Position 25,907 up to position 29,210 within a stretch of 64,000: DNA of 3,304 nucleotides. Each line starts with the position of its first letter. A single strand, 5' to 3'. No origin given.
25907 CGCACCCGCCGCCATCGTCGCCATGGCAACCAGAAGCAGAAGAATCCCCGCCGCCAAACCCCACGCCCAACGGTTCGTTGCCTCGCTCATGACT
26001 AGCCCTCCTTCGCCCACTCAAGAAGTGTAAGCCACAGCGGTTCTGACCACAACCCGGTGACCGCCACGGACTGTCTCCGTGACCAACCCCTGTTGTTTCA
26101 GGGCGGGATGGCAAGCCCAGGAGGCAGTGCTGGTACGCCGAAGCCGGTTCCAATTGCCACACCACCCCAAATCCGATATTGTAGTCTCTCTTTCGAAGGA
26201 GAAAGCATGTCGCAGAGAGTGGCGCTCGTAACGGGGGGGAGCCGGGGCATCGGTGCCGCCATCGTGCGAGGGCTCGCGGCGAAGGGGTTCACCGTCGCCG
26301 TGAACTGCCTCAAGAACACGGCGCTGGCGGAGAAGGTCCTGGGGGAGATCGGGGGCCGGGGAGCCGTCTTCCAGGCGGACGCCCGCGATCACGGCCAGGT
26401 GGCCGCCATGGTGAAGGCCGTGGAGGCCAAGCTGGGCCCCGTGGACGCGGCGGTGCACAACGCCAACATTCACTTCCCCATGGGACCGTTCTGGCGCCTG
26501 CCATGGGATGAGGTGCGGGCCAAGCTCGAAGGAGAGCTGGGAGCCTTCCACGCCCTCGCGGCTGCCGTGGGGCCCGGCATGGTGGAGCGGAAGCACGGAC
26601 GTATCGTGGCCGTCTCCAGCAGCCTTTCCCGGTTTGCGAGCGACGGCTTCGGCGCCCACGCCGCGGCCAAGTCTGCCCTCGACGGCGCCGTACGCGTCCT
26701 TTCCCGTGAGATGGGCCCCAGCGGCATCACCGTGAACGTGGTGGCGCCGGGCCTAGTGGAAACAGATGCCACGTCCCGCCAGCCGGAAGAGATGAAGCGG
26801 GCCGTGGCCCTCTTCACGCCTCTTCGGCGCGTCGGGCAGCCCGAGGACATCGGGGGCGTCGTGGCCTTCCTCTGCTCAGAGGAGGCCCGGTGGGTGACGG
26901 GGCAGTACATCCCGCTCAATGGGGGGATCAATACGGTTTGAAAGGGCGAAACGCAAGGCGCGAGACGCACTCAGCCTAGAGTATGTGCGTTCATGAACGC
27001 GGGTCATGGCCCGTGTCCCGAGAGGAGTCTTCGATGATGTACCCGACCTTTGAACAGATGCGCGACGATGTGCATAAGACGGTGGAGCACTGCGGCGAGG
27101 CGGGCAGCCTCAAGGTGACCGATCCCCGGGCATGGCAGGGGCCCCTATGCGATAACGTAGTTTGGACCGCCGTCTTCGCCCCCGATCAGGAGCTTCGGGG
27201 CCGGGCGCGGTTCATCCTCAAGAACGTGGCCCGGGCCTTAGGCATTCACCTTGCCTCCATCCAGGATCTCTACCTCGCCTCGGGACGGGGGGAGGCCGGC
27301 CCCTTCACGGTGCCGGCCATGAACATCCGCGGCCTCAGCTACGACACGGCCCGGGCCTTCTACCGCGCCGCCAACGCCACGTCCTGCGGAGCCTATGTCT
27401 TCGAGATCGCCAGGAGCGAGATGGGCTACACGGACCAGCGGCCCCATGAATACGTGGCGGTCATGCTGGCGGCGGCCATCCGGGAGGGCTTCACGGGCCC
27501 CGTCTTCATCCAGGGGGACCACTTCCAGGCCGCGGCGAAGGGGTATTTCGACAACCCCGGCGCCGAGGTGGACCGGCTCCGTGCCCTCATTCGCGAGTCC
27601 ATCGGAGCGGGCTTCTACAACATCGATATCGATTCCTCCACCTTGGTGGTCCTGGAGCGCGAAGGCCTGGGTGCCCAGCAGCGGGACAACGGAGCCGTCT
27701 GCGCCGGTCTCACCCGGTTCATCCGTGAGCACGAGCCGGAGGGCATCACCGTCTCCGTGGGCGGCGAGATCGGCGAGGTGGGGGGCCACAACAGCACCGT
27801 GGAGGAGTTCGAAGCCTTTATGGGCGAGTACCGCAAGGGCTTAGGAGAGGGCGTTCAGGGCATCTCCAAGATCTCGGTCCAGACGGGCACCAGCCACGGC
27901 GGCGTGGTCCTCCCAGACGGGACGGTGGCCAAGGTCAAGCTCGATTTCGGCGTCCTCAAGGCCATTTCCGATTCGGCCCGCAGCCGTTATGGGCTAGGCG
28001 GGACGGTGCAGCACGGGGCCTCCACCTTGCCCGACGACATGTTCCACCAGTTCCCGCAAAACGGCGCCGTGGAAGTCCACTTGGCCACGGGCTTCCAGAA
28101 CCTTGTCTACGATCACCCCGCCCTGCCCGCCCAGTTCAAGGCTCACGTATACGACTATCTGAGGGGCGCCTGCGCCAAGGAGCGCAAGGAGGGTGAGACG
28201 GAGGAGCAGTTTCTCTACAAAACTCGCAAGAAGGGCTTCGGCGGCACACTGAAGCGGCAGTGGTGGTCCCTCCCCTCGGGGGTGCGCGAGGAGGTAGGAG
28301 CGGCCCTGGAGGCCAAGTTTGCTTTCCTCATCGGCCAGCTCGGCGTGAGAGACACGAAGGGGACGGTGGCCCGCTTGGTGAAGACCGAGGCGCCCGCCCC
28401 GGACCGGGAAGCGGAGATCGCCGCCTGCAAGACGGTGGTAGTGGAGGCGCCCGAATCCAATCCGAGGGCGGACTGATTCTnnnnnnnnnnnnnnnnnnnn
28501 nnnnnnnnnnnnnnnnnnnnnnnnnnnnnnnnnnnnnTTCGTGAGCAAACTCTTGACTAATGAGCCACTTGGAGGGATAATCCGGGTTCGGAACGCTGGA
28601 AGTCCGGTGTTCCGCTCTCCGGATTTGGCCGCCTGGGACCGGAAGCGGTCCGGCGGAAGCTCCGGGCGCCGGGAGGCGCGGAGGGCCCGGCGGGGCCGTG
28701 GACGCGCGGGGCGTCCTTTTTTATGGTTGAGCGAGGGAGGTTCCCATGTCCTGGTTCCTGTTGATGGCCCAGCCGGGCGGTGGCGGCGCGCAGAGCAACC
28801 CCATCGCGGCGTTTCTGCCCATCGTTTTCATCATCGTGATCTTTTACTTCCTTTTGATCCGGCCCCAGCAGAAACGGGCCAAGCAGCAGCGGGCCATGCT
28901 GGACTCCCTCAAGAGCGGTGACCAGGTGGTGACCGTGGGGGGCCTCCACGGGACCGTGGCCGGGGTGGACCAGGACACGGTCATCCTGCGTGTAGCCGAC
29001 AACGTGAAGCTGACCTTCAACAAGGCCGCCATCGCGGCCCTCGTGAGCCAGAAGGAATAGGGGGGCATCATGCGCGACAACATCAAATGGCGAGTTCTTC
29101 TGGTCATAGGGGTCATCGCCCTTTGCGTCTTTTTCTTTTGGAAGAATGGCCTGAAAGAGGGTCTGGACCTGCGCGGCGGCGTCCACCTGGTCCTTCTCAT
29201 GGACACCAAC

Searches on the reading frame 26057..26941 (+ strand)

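Call 39: search_protein_families(library=pfam, proteins=[window:26057-26941:+], max_evalue=0.000001)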
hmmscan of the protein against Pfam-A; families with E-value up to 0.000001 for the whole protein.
window:26057-26941:+ (294 aa): 3 families
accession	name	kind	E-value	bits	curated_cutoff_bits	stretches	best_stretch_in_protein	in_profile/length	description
PF13561.12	adh_short_C2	-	1.4e-52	179.1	27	1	63-292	6-236/236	Enoyl-(Acyl carrier protein) reductase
PF00106.31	adh_short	-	4.2e-40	137.8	26.6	1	54-245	1-193/195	short chain dehydrogenase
PF08659.16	KR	-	1.7e-09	38.3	22.6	1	56-227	3-174/180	KR domain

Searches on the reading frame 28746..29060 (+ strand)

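Call 39: search_protein_families(library=pfam, proteins=[window:28746-29060:+], max_evalue=0.000001)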
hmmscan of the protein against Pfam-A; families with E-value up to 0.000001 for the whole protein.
window:28746-29060:+ (104 aa): 1 family
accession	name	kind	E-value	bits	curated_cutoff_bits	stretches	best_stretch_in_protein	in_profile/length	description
PF02699.20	YajC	-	3.1e-32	110.7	28.2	1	23-97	3-77/78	Preprotein translocase subunit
